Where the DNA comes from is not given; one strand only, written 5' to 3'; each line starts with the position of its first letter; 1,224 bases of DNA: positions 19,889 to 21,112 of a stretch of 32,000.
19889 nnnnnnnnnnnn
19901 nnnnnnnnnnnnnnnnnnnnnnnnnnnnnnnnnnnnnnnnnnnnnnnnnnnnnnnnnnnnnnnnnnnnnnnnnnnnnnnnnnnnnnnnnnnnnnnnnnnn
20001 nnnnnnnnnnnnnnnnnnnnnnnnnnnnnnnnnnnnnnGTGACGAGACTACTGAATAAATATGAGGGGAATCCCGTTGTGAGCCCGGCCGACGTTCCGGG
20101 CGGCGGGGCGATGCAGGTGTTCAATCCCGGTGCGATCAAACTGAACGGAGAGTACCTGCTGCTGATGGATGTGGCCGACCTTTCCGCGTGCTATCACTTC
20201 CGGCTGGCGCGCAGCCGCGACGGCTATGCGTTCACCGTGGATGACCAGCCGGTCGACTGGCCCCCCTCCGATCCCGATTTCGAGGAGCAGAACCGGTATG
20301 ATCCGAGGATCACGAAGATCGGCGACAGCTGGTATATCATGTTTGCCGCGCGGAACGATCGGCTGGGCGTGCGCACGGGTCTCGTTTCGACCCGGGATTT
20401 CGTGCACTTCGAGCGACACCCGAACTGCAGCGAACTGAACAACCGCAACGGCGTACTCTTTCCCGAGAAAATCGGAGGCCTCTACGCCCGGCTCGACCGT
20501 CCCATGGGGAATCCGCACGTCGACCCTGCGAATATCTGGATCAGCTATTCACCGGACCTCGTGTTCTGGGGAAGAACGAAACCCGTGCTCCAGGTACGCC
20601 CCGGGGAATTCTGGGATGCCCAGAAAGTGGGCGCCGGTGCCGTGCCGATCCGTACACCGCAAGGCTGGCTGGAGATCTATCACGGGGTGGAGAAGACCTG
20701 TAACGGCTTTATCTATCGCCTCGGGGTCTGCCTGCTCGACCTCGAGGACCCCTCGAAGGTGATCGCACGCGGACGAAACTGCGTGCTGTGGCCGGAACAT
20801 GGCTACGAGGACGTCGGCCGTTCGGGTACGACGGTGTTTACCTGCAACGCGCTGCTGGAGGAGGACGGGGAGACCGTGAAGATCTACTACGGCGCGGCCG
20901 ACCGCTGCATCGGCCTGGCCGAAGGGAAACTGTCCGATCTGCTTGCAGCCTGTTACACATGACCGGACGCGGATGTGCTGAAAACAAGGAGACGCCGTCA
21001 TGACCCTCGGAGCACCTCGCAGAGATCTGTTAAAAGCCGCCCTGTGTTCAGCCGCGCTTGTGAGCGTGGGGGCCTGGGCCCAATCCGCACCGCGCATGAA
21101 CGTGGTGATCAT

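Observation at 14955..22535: LacI-linked, translationally coupled operon SIS / URO-D / URO-D / HAD / GH130 / sulfatase: an unusual phosphorolytic beta-mannoside module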

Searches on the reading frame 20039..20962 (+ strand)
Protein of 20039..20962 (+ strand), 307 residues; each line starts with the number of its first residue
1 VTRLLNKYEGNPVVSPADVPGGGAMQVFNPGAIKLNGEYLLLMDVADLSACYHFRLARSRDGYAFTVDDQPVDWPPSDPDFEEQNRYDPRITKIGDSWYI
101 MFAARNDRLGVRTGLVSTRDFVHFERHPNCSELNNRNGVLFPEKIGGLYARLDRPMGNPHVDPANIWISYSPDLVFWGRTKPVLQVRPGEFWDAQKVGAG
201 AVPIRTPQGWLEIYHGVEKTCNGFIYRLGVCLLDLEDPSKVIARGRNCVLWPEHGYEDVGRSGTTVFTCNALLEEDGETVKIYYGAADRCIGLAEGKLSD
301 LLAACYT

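Call 4: search_protein_families(library=pfam, proteins=[window:20039-20962:+], max_evalue=0.01)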
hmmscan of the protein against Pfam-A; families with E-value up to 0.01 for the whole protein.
window:20039-20962:+ (307 aa): 2 families
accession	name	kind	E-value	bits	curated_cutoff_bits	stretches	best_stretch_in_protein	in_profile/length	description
PF04041.19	Glyco_hydro_130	-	1.6e-53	182.2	26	1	24-305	32-318/320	beta-1,4-mannooligosaccharide phosphorylase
PF04616.20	Glyco_hydro_43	-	0.0049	16.7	32.2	0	52-116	33-98/288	Glycosyl hydrolases family 43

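Call 5: search_protein_families(library=ncbifam, proteins=[window:20039-20962:+], max_evalue=0.01)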
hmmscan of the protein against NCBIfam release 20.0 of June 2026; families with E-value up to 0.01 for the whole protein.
window:20039-20962:+ (307 aa): 3 families
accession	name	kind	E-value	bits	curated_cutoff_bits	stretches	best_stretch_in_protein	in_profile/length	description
NF050092.1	BtaManbiosPhlase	equivalog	4.6e-71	239.5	550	1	49-303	104-348/351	BtaManbiosPhlase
NF052550.1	BManbPhaseBMBP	equivalog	1.7e-50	172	450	1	6-297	5-290/296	beta-1,2-mannobiose phosphorylase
NF058598.1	BetMansidBT3780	equivalog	4.3e-14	52.4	550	2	171-294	232-360/366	beta-1,2-mannosidase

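Call 7: search_solved_structures(query=window:20039-20962:+, max_evalue=0.00001, show_alignments=2)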
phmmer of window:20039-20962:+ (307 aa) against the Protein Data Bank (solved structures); distinct sequences matched with E-value up to 0.00001: 18.
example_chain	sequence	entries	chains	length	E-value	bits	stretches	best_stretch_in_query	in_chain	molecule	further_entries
1vkd_A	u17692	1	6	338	1.5e-68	234.3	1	7-301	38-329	conserved hypothetical protein TM1225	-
5b0p_A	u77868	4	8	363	1.8e-55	191.3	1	48-302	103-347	Lin0857 protein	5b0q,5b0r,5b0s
4udg_A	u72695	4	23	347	6.3e-51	176.4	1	10-302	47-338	UHGB_MP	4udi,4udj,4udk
4udk_E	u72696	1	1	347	6.3e-51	176.4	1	10-302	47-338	UHGB_MP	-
5ayd_A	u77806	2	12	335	2.3e-48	168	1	6-301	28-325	Beta-1,4-mannooligosaccharide phosphorylase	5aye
9eqq_A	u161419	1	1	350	2.4e-47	164.6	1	50-302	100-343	Uhgb_MS mannoside synthase from an unknown human gut bacterium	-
9erg_A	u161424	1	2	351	2.4e-47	164.6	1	50-302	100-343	Uhgb_MS mannoside synthase from an unknown human gut bacterium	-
9erh_A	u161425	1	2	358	2.6e-47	164.5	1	50-302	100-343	Uhgb_MS mannoside synthase from an unknown human gut bacterium in complex with 1,2-beta-ma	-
9fj8_A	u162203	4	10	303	6.5e-45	156.6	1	8-301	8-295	1,2-beta-oligomannan phosphorylase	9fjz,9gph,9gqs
7fip_A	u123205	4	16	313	1.2e-37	132.7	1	57-294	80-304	Beta-1,2-mannobiose phosphorylase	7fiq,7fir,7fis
5ay9_A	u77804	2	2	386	1.2e-28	103.2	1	9-302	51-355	4-O-beta-D-mannosyl-D-glucose phosphorylase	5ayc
3was_A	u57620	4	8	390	3.2e-25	91.9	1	7-305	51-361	4-O-beta-D-mannosyl-D-glucose phosphorylase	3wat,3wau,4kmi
3qc2_A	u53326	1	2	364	1.9e-10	43.3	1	26-294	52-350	glycosyl hydrolase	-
4onz_A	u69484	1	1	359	3.1e-10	42.6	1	26-294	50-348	putative glycoside hydrolase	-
5a7v_B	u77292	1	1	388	3.6e-09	39.1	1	25-294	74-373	PUTATIVE GLYCOSIDASE PH117-RELATED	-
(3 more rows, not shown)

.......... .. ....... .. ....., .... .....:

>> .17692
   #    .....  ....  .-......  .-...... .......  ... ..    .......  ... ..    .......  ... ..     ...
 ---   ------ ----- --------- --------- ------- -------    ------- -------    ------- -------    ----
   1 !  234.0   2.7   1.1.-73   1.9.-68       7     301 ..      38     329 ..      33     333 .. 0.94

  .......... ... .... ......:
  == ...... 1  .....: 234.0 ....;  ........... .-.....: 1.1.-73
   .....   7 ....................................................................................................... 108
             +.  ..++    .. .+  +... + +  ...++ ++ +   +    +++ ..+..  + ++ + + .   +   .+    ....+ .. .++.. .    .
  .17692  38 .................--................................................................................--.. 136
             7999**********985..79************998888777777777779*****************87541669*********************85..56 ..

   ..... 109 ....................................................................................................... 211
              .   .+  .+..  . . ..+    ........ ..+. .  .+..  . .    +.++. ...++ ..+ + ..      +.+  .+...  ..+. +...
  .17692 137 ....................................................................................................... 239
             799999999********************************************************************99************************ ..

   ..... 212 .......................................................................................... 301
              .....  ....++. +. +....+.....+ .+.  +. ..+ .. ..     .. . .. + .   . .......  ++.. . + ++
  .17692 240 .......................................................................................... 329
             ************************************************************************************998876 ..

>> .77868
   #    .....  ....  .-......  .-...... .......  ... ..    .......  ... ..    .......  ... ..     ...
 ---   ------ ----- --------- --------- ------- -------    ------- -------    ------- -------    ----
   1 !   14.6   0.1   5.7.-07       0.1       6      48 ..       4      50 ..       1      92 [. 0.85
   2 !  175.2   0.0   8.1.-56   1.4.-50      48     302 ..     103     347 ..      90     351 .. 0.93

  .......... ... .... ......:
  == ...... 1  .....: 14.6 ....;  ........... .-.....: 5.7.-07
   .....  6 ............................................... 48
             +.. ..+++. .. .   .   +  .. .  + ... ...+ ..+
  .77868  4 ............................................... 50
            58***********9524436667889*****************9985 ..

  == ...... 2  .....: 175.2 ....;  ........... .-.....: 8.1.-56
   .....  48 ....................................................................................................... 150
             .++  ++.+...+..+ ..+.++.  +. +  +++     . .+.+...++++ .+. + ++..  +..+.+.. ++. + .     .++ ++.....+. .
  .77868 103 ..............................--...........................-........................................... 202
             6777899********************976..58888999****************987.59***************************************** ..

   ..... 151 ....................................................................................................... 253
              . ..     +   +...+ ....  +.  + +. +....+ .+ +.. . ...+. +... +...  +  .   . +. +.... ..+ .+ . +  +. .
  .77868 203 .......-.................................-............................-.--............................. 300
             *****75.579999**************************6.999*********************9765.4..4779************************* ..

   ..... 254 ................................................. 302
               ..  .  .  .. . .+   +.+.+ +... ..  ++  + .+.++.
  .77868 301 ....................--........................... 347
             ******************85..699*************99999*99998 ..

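Call 34: search_solved_structures(query=window:20039-20962:+, max_evalue=1e-40, show_alignments=5)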
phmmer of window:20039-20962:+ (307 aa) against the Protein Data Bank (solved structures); distinct sequences matched with E-value up to 1e-40: 9.
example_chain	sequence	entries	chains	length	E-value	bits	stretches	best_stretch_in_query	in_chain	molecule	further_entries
1vkd_A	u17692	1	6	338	1.5e-68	234.3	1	7-301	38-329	conserved hypothetical protein TM1225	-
5b0p_A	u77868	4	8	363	1.8e-55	191.3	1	48-302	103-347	Lin0857 protein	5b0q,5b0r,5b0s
4udg_A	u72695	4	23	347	6.3e-51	176.4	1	10-302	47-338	UHGB_MP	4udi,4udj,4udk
4udk_E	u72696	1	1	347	6.3e-51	176.4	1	10-302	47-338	UHGB_MP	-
5ayd_A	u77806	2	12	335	2.3e-48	168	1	6-301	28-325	Beta-1,4-mannooligosaccharide phosphorylase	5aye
9eqq_A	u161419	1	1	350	2.4e-47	164.6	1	50-302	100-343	Uhgb_MS mannoside synthase from an unknown human gut bacterium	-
9erg_A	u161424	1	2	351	2.4e-47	164.6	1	50-302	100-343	Uhgb_MS mannoside synthase from an unknown human gut bacterium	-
9erh_A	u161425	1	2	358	2.6e-47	164.5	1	50-302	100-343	Uhgb_MS mannoside synthase from an unknown human gut bacterium in complex with 1,2-beta-ma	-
9fj8_A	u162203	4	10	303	6.5e-45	156.6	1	8-301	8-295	1,2-beta-oligomannan phosphorylase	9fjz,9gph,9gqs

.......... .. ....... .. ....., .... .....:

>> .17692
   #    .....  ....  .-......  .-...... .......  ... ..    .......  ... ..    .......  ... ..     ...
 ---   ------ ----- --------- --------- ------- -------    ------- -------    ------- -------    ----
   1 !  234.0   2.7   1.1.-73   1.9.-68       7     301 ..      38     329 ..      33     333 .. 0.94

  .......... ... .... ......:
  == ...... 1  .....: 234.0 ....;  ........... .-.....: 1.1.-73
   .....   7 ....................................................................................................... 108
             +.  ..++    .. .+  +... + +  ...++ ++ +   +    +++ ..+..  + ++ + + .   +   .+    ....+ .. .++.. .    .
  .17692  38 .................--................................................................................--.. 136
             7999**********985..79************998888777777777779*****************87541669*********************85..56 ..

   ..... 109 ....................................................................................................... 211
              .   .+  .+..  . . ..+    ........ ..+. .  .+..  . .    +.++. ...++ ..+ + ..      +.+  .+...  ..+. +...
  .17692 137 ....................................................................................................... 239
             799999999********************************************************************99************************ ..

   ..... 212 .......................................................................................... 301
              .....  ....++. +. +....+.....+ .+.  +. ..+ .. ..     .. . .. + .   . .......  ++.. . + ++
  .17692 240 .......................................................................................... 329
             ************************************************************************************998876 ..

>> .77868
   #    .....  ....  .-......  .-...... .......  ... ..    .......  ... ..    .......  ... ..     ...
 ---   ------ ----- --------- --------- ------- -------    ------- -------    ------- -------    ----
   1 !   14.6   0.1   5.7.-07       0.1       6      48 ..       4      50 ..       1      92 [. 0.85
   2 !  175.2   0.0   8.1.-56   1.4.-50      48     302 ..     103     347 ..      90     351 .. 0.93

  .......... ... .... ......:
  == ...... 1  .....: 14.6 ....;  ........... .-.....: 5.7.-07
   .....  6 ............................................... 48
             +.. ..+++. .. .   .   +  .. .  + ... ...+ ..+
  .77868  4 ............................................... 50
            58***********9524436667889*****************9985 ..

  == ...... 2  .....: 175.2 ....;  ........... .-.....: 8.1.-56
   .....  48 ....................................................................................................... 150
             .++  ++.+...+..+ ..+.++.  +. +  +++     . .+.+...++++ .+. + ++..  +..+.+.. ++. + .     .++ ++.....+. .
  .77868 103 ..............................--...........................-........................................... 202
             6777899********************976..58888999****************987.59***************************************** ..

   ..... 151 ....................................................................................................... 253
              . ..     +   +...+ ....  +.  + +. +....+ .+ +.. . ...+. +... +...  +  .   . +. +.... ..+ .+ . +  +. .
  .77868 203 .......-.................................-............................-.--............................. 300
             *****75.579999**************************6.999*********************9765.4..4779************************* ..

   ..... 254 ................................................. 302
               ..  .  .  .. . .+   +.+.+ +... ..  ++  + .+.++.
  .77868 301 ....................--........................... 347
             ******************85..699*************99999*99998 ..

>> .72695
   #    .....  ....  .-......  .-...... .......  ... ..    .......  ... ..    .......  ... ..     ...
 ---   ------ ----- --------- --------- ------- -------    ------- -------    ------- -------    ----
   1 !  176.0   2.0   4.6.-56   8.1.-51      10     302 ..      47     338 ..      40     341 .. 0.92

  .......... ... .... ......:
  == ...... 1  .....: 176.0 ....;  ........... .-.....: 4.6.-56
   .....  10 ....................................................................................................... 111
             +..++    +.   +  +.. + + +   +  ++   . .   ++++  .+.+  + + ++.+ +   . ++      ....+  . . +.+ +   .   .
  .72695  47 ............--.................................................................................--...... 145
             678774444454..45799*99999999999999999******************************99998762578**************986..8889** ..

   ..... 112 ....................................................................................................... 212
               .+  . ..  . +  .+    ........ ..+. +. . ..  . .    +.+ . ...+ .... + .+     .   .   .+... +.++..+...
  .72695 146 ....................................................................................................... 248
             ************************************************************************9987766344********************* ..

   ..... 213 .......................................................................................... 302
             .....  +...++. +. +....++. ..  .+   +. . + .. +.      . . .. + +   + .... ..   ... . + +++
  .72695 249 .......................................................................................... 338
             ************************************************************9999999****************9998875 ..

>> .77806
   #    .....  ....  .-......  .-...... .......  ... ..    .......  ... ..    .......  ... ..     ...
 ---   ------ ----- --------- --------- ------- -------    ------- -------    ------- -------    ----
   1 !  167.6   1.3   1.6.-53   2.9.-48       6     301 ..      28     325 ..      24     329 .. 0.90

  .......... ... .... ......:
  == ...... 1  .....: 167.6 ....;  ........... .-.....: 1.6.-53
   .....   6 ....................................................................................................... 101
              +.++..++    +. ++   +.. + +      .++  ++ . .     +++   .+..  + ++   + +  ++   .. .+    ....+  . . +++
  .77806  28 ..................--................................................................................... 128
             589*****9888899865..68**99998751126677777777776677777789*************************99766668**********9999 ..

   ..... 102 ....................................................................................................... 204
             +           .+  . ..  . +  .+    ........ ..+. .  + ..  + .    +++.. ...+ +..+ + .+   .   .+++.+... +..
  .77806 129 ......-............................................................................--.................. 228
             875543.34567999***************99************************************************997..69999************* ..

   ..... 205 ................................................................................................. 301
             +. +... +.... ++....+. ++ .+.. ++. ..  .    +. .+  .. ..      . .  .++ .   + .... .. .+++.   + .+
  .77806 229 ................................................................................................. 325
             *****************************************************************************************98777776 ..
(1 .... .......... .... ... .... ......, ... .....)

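Call 68: find_homologous_proteins(query=window:20039-20962:+, max_evalue=1e-30)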
Query window:20039-20962:+ (307 aa): 6785 proteins with E <= 1e-30 among 8000 candidates; the best 120 are listed.
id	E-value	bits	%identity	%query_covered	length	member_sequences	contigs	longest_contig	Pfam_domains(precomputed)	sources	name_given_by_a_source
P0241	2.9e-216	735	100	100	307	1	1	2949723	PF04041.20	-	-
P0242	1.3e-174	598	80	99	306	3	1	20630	PF04041.20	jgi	-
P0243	1.1e-121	424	62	100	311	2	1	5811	PF04041.20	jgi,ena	jgi:beta-1,4-mannooligosaccharide/beta-1,4-mannosyl-N-acetylglucosamine phosphorylase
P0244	8.9e-121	421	63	99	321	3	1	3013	PF04041.20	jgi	jgi:beta-1,4-mannooligosaccharide/beta-1,4-mannosyl-N-acetylglucosamine phosphorylase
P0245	1.5e-119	417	61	99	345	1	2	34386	PF04041.20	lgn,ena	-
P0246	2.8e-119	416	62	99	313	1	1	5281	PF04041.20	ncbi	-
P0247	6.6e-119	415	65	92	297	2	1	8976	PF04041.20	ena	-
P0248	8.5e-119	414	62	99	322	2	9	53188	PF04041.20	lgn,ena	-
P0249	9.0e-119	414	63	99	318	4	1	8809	PF04041.20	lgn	-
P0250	1.9e-118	413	62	95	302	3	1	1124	PF04041.20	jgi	jgi:beta-1,4-mannooligosaccharide/beta-1,4-mannosyl-N-acetylglucosamine phosphorylase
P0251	9.0e-118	411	60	100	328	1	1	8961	PF04041.20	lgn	-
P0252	1.3e-117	411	62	99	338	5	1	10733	PF04041.20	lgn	-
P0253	3.7e-117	409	59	100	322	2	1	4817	PF04041.20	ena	-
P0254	5.0e-117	409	61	99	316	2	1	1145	PF04041.20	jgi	-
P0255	6.6e-117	408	62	99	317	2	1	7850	PF04041.20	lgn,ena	-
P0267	1.1e-114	401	60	99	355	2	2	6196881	PF04041.20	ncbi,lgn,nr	ncbi:putative glycosylase [Opitutaceae bacterium TAV1]|nr:putative glycosylase [Opitutaceae bacteriu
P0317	4.2e-108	379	58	99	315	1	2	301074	PF04041.20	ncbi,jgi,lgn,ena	ncbi:MAG: glycoside hydrolase family 130 protein [Kiritimatiellales bacterium]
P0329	7.7e-107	375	57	99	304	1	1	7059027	PF04041.20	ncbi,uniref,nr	ncbi:glycoside hydrolase family 130 protein [Cohnella abietis]|uniref:Glycosylase n=1 Tax=Cohnella a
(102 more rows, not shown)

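Call 75: find_encoding_contigs(protein=P0317, flank=9000, max_places=1)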
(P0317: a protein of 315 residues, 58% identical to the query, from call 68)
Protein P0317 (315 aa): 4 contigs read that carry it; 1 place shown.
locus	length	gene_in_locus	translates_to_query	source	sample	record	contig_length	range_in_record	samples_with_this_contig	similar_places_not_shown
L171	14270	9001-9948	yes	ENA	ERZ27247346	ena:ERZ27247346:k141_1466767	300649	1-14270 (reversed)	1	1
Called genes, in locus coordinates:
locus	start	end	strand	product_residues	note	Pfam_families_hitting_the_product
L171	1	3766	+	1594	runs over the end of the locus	PF00354:Pentaxin (faint), PF13385:Laminin_G_3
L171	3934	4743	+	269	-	-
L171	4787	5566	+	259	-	-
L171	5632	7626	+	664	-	PF00884:Sulfatase, PF16347:SGSH_C (faint)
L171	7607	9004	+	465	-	PF00884:Sulfatase, PF01663:Phosphodiest, PF14707:Sulfatase_C (faint), PF16347:SGSH_C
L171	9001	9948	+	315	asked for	PF04041:Glyco_hydro_130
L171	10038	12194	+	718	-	PF00884:Sulfatase, PF16347:SGSH_C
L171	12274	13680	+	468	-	PF07690:MFS_1, PF13347:MFS_2, PF07690:MFS_1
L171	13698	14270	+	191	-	?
